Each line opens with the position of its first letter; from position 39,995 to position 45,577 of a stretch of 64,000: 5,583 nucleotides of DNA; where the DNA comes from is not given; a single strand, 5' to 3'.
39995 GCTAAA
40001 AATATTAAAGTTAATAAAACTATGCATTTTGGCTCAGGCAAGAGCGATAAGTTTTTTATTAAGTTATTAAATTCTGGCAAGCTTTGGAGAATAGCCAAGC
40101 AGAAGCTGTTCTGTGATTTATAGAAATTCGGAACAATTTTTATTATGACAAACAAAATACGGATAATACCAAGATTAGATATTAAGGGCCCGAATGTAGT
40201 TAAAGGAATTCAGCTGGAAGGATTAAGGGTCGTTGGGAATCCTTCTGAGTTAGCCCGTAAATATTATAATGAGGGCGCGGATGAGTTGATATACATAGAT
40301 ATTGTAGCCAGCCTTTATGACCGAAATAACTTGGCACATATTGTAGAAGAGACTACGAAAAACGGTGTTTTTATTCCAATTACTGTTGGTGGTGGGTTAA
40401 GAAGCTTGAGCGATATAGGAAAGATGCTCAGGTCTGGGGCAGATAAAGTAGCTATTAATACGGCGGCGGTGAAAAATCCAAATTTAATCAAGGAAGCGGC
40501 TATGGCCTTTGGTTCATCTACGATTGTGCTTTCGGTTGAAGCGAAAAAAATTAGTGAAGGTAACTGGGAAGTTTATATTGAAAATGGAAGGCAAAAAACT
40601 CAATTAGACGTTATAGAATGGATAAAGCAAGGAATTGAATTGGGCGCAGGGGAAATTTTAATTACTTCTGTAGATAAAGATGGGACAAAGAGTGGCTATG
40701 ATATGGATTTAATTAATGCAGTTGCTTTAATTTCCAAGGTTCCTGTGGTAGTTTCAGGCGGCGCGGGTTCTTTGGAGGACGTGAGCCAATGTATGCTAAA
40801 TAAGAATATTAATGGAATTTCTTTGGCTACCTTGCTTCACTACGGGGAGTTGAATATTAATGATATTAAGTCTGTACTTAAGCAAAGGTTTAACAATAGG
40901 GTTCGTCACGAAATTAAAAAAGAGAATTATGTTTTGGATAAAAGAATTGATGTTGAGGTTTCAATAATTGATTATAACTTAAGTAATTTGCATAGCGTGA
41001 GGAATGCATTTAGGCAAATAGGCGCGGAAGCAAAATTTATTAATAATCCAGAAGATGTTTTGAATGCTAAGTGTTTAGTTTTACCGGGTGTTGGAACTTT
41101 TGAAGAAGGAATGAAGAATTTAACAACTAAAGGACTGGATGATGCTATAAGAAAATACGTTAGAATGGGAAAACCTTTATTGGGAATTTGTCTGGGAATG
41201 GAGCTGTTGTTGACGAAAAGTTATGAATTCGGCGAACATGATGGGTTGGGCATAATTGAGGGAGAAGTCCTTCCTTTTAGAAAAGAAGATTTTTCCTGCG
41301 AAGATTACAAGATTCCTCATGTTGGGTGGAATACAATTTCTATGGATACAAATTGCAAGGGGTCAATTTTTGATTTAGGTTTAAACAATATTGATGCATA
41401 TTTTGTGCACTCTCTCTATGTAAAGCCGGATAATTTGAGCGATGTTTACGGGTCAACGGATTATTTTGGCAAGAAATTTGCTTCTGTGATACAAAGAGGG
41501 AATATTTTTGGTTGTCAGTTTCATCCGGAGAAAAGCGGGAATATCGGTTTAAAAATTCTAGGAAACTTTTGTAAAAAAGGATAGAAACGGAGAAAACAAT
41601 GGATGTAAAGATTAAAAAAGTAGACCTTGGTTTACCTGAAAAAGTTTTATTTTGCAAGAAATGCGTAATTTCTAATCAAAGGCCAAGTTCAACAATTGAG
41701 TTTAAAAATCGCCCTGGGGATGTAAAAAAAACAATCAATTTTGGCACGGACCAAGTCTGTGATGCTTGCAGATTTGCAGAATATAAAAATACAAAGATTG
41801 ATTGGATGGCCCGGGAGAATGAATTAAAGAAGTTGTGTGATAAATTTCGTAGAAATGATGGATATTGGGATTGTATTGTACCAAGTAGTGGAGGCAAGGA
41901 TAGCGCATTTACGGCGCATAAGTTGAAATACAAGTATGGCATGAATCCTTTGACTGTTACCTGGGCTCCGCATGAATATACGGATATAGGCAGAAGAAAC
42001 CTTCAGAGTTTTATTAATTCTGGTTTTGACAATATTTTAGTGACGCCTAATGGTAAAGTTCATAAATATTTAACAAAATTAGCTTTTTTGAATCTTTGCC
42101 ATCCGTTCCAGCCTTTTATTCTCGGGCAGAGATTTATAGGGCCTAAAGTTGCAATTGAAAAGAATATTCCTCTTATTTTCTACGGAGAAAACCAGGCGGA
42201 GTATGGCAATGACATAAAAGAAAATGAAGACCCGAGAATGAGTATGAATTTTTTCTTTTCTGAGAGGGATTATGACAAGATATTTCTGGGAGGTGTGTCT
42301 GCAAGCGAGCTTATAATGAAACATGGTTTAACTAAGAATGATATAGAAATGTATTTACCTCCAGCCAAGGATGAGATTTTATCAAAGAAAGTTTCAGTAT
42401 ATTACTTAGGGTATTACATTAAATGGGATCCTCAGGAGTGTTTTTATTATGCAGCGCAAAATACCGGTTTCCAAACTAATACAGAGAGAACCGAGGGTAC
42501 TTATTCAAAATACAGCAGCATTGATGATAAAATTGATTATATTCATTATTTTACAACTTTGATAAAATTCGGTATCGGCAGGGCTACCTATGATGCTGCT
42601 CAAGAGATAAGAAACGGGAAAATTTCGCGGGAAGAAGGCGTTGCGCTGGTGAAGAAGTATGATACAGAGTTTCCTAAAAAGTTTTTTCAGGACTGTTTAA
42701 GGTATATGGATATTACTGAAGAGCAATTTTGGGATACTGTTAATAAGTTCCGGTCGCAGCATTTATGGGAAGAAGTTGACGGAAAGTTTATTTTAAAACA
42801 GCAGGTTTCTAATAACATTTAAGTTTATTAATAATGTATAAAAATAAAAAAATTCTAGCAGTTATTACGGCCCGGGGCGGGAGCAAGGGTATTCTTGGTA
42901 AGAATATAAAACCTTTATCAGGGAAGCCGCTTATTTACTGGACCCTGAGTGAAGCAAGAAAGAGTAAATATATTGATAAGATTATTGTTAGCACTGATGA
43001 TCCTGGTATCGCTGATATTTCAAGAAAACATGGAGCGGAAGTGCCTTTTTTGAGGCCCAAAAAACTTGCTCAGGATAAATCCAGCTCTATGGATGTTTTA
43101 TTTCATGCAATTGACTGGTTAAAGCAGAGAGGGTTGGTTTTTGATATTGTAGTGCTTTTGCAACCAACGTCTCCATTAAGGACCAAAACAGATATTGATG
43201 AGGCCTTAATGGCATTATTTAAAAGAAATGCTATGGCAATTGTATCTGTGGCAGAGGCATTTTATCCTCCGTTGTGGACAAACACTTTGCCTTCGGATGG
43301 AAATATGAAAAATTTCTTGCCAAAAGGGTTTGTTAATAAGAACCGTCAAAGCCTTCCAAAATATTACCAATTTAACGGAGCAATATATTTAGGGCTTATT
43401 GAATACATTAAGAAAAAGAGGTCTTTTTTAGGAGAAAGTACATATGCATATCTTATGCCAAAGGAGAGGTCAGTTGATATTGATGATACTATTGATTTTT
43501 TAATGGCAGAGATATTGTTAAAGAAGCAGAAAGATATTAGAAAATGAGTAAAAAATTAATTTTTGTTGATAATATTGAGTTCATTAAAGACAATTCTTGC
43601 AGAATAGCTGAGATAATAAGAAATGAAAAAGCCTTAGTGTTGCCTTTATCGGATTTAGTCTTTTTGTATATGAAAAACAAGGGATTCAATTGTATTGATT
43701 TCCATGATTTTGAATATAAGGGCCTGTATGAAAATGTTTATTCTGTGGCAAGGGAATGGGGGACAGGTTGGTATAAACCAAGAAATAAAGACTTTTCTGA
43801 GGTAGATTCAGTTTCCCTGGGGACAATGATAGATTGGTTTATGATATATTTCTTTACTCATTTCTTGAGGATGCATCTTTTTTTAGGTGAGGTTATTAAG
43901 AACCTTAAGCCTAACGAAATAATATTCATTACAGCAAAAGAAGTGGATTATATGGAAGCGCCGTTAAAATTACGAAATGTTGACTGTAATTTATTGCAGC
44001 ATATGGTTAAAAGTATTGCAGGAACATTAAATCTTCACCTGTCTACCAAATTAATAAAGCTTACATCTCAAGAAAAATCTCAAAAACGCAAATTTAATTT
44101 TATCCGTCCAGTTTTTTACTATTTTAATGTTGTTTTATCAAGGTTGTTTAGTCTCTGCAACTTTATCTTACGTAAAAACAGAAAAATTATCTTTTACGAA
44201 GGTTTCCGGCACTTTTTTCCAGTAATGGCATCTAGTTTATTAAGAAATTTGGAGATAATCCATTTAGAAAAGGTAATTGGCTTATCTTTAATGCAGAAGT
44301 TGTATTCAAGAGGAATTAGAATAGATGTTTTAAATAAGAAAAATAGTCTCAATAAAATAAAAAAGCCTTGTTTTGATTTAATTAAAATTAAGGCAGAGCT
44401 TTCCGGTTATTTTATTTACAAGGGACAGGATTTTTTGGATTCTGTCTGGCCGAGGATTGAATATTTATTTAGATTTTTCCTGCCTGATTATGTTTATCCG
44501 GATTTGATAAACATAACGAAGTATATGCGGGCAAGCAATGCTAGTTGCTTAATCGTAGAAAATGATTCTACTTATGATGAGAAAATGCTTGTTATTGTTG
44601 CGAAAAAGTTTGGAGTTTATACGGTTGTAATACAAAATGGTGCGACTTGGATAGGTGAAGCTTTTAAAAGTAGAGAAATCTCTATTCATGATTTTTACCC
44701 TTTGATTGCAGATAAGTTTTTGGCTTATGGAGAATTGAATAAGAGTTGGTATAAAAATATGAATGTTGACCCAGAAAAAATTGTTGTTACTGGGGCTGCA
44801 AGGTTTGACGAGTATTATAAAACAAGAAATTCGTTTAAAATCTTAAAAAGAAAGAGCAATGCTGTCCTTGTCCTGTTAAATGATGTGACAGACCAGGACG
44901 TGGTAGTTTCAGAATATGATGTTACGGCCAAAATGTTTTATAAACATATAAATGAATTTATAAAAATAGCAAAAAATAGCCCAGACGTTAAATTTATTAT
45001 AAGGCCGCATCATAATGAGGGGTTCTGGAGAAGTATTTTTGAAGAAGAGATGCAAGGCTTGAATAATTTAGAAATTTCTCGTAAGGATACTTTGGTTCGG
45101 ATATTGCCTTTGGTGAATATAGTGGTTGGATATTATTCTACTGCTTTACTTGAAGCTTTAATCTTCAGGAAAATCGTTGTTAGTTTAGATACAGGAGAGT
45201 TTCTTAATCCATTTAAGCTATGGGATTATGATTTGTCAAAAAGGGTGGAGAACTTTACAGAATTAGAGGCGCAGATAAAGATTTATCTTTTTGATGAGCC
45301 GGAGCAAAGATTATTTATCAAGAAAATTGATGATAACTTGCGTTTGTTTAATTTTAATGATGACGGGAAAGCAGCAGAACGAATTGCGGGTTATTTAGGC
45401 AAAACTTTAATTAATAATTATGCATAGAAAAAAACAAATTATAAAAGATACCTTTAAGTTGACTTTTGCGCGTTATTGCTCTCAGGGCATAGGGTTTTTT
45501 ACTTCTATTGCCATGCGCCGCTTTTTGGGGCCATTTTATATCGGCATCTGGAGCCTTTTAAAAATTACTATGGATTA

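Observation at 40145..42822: Reverse-order HisF-HisH fusion paired with a WbuX-like amidotransferase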

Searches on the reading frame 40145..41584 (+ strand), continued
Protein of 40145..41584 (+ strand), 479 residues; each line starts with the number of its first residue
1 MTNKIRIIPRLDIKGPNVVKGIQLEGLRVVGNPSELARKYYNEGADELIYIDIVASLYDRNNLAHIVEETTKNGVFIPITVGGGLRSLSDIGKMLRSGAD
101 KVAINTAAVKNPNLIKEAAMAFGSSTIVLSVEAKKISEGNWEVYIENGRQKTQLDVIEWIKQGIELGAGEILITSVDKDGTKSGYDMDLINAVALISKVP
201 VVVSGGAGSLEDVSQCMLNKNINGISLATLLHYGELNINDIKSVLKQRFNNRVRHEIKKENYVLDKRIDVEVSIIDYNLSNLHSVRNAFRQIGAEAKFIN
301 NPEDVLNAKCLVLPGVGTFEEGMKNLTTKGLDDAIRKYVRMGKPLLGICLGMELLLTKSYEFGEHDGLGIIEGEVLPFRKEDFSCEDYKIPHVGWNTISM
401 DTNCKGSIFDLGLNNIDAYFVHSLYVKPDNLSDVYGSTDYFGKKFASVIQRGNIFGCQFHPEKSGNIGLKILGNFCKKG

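Call 74: find_encoding_contigs(protein=P0152, flank=8000, max_places=1)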
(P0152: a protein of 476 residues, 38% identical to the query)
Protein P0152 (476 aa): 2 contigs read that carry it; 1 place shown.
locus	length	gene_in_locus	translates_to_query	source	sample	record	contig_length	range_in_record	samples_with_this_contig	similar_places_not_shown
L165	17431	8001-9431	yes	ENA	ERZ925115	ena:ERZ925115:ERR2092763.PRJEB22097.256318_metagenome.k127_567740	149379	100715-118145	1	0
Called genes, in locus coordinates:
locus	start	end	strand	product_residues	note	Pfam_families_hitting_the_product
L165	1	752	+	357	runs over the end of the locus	PF03102:NeuB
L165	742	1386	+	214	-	PF17836:PglD_N, PF00132:Hexapep (faint), PF25084:LbH_EIF2B (weak), PF25087:GMPPB_C (weak)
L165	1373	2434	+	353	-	PF00571:CBS (weak), PF00483:NTP_transferase, PF12804:NTP_transf_3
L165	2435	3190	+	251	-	PF05721:PhyH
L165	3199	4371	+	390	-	PF01041:DegT_DnrJ_EryC1, PF01053:Cys_Met_Meta_PP (weak), PF00155:Aminotran_1_2, PF01212:Beta_elim_lyase, PF00266:Aminotran_5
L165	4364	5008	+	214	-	PF01564:Spermine_synth (faint), PF08241:Methyltransf_11 (weak), PF08242:Methyltransf_12 (weak), PF13649:Methyltransf_25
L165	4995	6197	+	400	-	-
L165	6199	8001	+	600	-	-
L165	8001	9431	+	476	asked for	PF00977:His_biosynth, PF00117:GATase, PF07685:GATase_3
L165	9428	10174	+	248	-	PF02348:CTP_transf_3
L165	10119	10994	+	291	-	PF23441:SDR (weak), PF00106:adh_short, PF08659:KR, PF13561:adh_short_C2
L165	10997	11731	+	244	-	PF00106:adh_short, PF08659:KR, PF23441:SDR (weak), PF13561:adh_short_C2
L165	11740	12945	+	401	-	PF01041:DegT_DnrJ_EryC1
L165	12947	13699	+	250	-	PF02348:CTP_transf_3, PF12804:NTP_transf_3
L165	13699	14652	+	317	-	PF00389:2-Hacid_dh, PF02826:2-Hacid_dh_C, PF03807:F420_oxidored (faint)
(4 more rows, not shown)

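Call 75: find_encoding_contigs(protein=P0143, flank=8000, max_places=1)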
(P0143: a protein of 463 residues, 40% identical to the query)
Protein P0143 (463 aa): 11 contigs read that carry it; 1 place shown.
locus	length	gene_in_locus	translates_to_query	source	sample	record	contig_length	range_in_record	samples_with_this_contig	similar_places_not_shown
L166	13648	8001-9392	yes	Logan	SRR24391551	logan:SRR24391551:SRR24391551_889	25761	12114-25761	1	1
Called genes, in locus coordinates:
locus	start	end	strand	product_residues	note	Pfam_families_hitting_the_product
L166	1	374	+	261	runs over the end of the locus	PF00106:adh_short, PF01370:Epimerase (weak), PF08659:KR, PF13561:adh_short_C2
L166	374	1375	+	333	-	PF01073:3Beta_HSD, PF01370:Epimerase, PF02719:Polysacc_synt_2, PF04321:RmlD_sub_bind, PF05368:NmrA, PF13460:NAD_binding_10, PF16363:GDP_Man_Dehyd, PF07993:NAD_binding_4, +1 more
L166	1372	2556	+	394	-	PF01041:DegT_DnrJ_EryC1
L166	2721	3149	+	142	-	-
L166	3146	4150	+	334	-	PF03102:NeuB, PF08666:SAF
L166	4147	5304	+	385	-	PF02350:Epimerase_2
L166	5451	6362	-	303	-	-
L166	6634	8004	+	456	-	-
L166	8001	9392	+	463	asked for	PF00977:His_biosynth, PF00117:GATase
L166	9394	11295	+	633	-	PF01973:MptE-like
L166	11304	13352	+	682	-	PF01973:MptE-like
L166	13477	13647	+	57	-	?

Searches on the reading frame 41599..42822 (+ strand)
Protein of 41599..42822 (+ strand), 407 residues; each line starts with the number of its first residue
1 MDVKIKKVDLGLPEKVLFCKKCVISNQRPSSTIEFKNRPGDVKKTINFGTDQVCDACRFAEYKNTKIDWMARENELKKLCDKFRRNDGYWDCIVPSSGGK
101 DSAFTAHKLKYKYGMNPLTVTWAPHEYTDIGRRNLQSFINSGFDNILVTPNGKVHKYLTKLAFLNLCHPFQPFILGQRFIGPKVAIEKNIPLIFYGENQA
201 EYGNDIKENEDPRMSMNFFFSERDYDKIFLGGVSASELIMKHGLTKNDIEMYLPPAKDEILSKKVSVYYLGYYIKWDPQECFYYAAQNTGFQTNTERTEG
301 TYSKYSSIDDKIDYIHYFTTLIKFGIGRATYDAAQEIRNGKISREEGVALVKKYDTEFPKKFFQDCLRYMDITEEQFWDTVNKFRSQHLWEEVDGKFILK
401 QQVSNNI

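Call 4: search_protein_families(library=pfam, proteins=[window:41599-42822:+])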
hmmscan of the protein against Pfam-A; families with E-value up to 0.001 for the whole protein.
window:41599-42822:+ (407 aa): 0 families

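Call 5: search_protein_families(library=ncbifam, proteins=[window:41599-42822:+])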
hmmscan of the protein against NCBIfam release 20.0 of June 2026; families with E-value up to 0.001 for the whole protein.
window:41599-42822:+ (407 aa): 1 family
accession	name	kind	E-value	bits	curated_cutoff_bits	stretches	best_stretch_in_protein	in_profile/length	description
TIGR03573.1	WbuX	subfamily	1.7e-107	359.9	203.2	1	17-381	2-343/344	N-acetyl sugar amidotransferase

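Call 64: search_solved_structures(query=window:41599-42819:+, max_evalue=0.00001, show_alignments=1)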
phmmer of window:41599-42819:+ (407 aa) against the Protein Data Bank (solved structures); distinct sequences matched with E-value up to 0.00001: 1.
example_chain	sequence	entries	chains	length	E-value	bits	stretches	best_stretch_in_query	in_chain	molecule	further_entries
8wex_A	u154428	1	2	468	2e-148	497.9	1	8-379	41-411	N-acetyl sugar amidotransferase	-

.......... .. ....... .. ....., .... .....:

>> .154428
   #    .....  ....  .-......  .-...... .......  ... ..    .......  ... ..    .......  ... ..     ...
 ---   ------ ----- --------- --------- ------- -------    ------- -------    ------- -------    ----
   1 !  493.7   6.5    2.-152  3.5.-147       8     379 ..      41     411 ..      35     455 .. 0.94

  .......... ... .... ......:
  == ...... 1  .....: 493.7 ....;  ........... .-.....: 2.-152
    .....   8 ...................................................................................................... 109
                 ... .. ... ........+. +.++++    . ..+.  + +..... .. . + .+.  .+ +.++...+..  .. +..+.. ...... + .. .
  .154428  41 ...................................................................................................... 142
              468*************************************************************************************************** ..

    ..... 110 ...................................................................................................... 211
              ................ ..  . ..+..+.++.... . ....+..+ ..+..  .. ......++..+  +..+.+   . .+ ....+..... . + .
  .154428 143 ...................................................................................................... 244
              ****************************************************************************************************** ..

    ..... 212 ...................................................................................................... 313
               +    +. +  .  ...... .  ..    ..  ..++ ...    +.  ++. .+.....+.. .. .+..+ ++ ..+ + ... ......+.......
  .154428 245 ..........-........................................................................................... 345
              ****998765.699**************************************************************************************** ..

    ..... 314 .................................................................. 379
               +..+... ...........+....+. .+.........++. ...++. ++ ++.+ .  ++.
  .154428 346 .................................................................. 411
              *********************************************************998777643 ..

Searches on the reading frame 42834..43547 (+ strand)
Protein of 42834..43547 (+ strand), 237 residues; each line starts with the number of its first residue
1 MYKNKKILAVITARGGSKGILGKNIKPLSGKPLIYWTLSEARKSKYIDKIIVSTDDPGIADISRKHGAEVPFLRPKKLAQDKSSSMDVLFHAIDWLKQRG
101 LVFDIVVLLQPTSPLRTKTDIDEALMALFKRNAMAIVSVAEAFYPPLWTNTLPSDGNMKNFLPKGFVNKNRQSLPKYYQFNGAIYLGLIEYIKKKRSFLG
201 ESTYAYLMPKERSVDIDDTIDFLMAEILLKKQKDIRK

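Call 4: search_protein_families(library=pfam, proteins=[window:42834-43547:+])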
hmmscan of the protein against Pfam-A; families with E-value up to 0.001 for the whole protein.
window:42834-43547:+ (237 aa): 1 family
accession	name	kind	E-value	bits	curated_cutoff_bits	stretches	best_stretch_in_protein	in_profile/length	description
PF02348.25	CTP_transf_3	-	7.3e-24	85.2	22.6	1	9-135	2-121/217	Cytidylyltransferase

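Call 5: search_protein_families(library=ncbifam, proteins=[window:42834-43547:+])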
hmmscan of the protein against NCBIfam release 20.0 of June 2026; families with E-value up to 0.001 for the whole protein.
window:42834-43547:+ (237 aa): 7 families
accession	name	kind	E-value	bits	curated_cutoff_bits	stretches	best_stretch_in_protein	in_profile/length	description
TIGR03584.1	PseF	equivalog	2.6e-50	171.1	205.7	1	8-230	1-221/222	pseudaminic acid cytidylyltransferase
NF003952.0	PRK05450.1-5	subfamily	2.1e-13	50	193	1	6-142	2-130/250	3-deoxy-manno-octulosonate cytidylyltransferase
NF003950.0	PRK05450.1-3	subfamily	2.9e-12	46.4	234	1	6-138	2-127/248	3-deoxy-manno-octulosonate cytidylyltransferase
NF009905.0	PRK13368.1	subfamily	4.6e-10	39.3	255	1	6-141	2-127/243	3-deoxy-manno-octulosonate cytidylyltransferase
NF003948.0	PRK05450.1-1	equivalog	7e-09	35.2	281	1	4-139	3-130/248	3-deoxy-manno-octulosonate cytidylyltransferase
TIGR00466.1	kdsB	equivalog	6.9e-07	28.9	155.2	1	9-133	5-121/241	3-deoxy-manno-octulosonate cytidylyltransferase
NF041098.2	diketo_inos_hlase_IolN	equivalog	0.00047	19.3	245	1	130-224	167-259/307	3-dehydro-scyllo-inosose hydrolase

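Call 65: search_solved_structures(query=window:42834-43544:+, max_evalue=0.00001, show_alignments=0)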
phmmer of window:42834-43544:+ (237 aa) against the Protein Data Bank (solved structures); distinct sequences matched with E-value up to 0.00001: 5.
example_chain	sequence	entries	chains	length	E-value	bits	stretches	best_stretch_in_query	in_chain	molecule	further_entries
6ifd_A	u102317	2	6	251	1.1e-46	162.7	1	5-230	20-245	CMP-N-acetylneuraminate Synthetase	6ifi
9ftb_A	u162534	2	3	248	2.7e-33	118.8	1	8-228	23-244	NeuA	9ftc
1eyr_A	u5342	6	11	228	2.3e-30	109.3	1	5-231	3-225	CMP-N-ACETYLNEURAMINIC ACID SYNTHETASE | N-acylneuraminate cytidylyltransferase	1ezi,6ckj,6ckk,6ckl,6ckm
9t4z_A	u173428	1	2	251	1e-19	74.4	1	6-224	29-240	PpNeuA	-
1qwj_A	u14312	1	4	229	5.1e-18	68.9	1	7-226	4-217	cytidine monophospho-N-acetylneuraminic acid synthetase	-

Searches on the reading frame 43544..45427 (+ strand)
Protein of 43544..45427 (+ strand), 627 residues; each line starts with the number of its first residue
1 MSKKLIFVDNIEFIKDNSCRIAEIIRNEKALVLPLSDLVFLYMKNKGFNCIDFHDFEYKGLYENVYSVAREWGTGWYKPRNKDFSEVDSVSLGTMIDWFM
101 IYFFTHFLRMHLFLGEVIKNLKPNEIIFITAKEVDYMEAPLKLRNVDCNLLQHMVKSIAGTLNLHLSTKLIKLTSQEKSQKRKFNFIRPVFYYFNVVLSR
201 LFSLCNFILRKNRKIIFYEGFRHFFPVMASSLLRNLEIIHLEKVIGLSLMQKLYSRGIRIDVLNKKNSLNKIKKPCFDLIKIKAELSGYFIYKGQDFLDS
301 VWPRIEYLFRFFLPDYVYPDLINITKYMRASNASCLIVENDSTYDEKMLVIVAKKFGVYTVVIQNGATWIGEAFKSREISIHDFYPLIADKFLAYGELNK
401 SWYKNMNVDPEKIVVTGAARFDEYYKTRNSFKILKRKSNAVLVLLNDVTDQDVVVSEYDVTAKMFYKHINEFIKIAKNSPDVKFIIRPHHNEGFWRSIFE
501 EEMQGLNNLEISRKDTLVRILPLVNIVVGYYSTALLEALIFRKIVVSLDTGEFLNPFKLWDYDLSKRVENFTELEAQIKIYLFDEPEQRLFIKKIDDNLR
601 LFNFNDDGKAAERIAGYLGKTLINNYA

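Call 4: search_protein_families(library=pfam, proteins=[window:43544-45427:+])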
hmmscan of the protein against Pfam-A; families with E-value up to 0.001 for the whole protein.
window:43544-45427:+ (627 aa): 1 family
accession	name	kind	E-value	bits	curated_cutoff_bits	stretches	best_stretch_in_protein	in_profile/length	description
PF02350.25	Epimerase_2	-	0.00018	20.9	30.6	1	395-552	129-289/347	UDP-N-acetylglucosamine 2-epimerase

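Call 5: search_protein_families(library=ncbifam, proteins=[window:43544-45427:+])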
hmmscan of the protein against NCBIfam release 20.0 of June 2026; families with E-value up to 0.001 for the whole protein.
window:43544-45427:+ (627 aa): 2 families
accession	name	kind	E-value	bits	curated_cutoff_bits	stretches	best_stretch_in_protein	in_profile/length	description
NF046086.1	BFO_1060_trans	domain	2.1e-13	50.1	200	1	457-622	196-364/365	BFO_1060 family glycosyltransferase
TIGR04396.2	surf_polysacc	subfamily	2.5e-13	50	125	1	450-621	192-362/427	surface carbohydrate biosynthesis protein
